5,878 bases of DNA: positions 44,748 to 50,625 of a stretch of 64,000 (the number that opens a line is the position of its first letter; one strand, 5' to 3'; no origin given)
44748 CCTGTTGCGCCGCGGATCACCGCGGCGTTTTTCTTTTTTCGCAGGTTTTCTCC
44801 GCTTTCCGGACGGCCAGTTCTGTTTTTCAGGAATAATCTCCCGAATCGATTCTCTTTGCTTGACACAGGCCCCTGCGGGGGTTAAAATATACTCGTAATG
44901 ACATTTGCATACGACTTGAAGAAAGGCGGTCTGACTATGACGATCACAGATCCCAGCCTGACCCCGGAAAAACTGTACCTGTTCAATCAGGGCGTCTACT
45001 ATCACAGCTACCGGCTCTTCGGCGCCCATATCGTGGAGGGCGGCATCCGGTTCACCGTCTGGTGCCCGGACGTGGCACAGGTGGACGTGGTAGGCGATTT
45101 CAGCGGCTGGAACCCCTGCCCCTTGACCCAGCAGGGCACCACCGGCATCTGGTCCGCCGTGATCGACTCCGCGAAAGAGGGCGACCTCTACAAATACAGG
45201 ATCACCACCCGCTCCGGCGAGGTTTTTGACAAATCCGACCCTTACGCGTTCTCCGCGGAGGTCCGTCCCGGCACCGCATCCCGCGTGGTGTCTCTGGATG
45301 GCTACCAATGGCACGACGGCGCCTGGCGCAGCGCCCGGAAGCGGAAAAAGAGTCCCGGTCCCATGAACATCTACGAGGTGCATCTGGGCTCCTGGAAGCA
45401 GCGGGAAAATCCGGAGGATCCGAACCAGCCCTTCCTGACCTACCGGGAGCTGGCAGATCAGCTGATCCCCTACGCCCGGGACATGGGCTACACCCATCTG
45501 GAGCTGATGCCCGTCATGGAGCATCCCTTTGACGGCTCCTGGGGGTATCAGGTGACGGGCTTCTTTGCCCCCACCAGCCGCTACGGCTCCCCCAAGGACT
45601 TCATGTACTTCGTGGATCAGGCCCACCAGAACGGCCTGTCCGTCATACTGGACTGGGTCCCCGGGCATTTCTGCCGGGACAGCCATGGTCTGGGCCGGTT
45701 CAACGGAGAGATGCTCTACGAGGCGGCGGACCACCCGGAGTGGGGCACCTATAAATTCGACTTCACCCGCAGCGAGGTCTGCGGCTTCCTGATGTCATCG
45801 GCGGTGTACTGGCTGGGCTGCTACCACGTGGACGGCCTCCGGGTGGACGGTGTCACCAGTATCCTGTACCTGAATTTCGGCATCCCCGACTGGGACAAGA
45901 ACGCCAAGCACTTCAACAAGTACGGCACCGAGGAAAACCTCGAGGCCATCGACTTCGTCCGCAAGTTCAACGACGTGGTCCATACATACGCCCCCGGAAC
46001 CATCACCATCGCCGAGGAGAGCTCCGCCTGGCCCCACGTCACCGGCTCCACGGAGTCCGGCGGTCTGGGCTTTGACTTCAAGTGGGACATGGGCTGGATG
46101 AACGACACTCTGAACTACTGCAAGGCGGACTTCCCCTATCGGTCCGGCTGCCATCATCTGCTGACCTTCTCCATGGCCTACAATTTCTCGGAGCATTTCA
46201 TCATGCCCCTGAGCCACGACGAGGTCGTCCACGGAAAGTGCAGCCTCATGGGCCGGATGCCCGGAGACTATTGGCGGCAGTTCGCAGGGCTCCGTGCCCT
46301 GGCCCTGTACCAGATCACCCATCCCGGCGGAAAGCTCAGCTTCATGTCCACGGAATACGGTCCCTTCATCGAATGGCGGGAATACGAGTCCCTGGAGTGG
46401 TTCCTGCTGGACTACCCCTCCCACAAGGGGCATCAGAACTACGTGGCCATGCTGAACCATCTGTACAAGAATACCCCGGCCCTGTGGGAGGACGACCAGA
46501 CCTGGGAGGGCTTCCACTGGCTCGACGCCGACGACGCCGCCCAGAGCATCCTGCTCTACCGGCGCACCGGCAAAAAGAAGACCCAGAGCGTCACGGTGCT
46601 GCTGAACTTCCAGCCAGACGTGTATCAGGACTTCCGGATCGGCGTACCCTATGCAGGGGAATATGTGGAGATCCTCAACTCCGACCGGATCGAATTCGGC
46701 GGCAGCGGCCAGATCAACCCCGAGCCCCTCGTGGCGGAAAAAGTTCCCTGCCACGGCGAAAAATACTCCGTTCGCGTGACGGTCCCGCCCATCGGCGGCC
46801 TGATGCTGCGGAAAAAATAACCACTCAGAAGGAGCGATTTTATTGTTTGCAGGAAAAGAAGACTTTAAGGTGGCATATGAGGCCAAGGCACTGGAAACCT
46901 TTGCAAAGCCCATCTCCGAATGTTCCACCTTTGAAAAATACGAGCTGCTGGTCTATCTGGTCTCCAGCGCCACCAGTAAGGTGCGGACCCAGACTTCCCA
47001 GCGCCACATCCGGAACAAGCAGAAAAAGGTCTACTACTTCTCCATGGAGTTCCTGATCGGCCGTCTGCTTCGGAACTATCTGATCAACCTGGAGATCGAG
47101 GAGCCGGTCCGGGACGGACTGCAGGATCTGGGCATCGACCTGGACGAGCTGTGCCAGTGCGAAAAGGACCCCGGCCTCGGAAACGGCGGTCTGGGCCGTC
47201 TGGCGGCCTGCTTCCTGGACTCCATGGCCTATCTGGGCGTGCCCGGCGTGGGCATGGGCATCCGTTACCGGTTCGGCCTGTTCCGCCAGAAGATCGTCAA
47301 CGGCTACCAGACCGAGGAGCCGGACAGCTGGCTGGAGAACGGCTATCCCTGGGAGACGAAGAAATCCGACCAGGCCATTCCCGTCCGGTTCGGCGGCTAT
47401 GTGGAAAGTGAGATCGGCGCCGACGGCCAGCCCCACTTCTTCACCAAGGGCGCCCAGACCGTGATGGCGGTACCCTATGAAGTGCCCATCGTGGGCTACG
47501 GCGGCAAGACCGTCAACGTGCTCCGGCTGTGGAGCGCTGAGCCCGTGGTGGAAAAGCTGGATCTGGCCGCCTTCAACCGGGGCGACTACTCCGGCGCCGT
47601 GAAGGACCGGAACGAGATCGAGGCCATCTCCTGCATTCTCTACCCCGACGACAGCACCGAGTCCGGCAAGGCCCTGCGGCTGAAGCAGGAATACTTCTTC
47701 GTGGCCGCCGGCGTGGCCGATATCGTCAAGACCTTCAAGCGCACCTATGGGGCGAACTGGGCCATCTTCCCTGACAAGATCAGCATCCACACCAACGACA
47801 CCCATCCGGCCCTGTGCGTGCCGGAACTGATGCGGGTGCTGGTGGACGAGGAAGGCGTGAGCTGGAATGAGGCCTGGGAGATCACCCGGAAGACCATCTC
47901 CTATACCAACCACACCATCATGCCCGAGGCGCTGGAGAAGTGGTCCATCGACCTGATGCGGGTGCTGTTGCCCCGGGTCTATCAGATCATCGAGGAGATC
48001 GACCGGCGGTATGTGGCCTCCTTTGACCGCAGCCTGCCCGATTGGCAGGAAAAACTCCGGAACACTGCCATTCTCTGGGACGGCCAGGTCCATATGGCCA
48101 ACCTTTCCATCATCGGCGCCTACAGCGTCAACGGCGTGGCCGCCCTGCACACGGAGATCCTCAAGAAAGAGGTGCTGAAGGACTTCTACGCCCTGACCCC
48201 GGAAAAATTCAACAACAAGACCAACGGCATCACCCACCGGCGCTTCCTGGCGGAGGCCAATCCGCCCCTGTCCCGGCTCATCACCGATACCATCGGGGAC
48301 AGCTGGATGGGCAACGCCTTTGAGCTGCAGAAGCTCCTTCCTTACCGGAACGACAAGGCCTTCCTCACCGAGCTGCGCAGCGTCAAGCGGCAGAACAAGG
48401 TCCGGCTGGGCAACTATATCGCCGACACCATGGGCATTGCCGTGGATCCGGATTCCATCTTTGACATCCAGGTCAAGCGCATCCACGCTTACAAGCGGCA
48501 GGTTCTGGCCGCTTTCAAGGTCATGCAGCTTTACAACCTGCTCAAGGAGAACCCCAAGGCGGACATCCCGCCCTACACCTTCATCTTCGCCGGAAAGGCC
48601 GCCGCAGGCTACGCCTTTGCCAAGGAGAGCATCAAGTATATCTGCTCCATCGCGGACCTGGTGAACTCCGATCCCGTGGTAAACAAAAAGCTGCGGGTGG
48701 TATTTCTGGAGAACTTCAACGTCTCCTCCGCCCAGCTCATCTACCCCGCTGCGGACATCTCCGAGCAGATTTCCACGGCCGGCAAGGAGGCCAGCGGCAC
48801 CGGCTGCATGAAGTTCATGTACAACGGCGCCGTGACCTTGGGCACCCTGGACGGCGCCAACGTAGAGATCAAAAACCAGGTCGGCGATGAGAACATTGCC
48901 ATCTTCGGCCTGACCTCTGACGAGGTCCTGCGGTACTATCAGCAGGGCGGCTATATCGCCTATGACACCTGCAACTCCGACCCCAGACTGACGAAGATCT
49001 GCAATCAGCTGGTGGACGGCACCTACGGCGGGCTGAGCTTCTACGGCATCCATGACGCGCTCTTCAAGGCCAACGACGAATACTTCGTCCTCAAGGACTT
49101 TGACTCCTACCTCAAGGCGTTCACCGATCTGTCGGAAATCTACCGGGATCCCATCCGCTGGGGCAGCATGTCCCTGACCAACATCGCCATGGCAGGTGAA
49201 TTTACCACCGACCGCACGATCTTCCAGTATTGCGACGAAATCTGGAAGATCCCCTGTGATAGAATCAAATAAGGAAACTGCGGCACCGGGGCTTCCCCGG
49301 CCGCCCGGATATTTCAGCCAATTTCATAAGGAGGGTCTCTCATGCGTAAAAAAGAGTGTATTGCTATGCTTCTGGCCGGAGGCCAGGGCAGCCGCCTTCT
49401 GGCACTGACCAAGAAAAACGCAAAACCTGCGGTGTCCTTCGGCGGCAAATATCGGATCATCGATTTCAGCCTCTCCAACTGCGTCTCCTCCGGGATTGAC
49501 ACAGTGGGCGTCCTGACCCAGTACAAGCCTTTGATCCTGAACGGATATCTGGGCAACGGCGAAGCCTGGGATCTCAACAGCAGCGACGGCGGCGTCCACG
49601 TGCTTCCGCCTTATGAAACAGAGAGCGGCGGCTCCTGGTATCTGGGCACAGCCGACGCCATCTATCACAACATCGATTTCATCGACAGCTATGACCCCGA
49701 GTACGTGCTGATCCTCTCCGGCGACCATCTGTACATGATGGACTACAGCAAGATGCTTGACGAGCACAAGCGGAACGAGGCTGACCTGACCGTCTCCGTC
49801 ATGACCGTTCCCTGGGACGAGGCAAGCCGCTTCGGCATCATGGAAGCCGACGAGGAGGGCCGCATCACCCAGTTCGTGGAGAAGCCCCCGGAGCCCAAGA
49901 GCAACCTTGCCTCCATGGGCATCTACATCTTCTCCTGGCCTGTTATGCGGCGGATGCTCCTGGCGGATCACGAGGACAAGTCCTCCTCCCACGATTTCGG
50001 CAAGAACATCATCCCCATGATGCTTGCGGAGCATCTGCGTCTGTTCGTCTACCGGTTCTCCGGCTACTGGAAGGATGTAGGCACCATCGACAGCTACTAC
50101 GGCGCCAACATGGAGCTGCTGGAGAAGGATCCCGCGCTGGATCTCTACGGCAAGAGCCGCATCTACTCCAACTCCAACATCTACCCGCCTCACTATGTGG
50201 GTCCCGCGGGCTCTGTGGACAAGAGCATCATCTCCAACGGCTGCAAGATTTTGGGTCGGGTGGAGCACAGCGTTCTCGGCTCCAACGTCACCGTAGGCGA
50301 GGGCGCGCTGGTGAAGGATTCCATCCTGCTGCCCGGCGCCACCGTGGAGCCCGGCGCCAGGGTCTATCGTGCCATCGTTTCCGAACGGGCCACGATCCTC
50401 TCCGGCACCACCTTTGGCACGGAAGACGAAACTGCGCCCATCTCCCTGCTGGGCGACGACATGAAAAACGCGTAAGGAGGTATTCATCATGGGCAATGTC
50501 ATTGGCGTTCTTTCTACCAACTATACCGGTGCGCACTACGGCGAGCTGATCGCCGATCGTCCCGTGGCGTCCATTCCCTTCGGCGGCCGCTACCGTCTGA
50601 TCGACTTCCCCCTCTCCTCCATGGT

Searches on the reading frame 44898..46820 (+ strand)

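Call 12: search_protein_families(library=pfam, proteins=[window:44898-46820:+], max_evalue=0.0001)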
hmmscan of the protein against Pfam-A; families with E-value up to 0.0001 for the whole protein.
window:44898-46820:+ (640 aa): 4 families
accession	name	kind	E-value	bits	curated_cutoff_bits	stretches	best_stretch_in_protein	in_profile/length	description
PF02806.24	Alpha-amylase_C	-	4.5e-20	72.2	21.2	1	541-638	1-93/95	Alpha amylase, C-terminal all-beta domain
PF02922.24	CBM_48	-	3.5e-16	59.7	22.4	1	41-117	2-83/83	Carbohydrate-binding module 48 (Isoamylase N-terminal domain)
PF00128.31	Alpha-amylase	-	2e-15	57.4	22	1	190-260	25-94/446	Alpha amylase, catalytic domain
PF22019.2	GlgB_N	-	1.2e-06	29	27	1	31-116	10-94/94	alpha-1,4-glucan branching enzyme GlgB, N-terminal domain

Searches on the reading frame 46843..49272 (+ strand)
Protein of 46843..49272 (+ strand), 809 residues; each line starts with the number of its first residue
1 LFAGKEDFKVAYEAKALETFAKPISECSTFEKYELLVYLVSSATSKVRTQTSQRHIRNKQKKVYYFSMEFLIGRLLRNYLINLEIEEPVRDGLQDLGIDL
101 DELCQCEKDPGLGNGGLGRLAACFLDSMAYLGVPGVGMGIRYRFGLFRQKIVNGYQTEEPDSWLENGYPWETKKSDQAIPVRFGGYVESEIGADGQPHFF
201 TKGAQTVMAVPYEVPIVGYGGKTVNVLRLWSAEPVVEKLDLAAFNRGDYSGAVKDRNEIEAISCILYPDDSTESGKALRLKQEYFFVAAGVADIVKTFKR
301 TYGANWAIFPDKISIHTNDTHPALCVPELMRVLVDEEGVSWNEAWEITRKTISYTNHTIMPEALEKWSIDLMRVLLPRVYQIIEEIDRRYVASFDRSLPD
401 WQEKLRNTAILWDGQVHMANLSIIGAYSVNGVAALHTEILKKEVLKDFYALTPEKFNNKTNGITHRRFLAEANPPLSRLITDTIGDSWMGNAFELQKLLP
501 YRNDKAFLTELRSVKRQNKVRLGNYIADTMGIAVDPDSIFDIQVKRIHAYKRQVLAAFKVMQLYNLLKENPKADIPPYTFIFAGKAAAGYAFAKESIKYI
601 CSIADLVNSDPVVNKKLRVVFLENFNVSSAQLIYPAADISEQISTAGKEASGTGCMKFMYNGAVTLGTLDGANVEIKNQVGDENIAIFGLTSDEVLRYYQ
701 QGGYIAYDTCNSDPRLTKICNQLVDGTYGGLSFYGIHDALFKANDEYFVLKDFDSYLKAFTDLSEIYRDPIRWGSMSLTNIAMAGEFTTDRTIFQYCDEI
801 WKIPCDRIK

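Call 63: search_protein_families(library=pfam, proteins=[window:46843-49272:+], max_evalue=0.00001)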
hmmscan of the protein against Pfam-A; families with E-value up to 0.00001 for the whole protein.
window:46843-49272:+ (809 aa): 1 family
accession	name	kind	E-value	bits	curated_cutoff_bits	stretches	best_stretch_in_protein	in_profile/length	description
PF00343.26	Phosphorylase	-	0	1011.5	27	1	93-803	1-713/713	Carbohydrate phosphorylase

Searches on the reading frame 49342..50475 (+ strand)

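Call 63: search_protein_families(library=pfam, proteins=[window:49342-50475:+], max_evalue=0.00001)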
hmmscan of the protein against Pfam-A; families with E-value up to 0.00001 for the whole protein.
window:49342-50475:+ (377 aa): 3 families
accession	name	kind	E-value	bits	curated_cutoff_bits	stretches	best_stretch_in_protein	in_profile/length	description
PF00483.29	NTP_transferase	-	3.5e-68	230.2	21.2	1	8-261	2-244/245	Nucleotidyl transferase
PF24894.1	Hexapep_GlmU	-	1.8e-15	57.4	23.3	1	289-363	13-88/104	GlmU-like, C-terminal hexapeptide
PF25084.1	LbH_EIF2B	-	7.3e-09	36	54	1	306-357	35-86/105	EIF2B subunit epsilon LbH domain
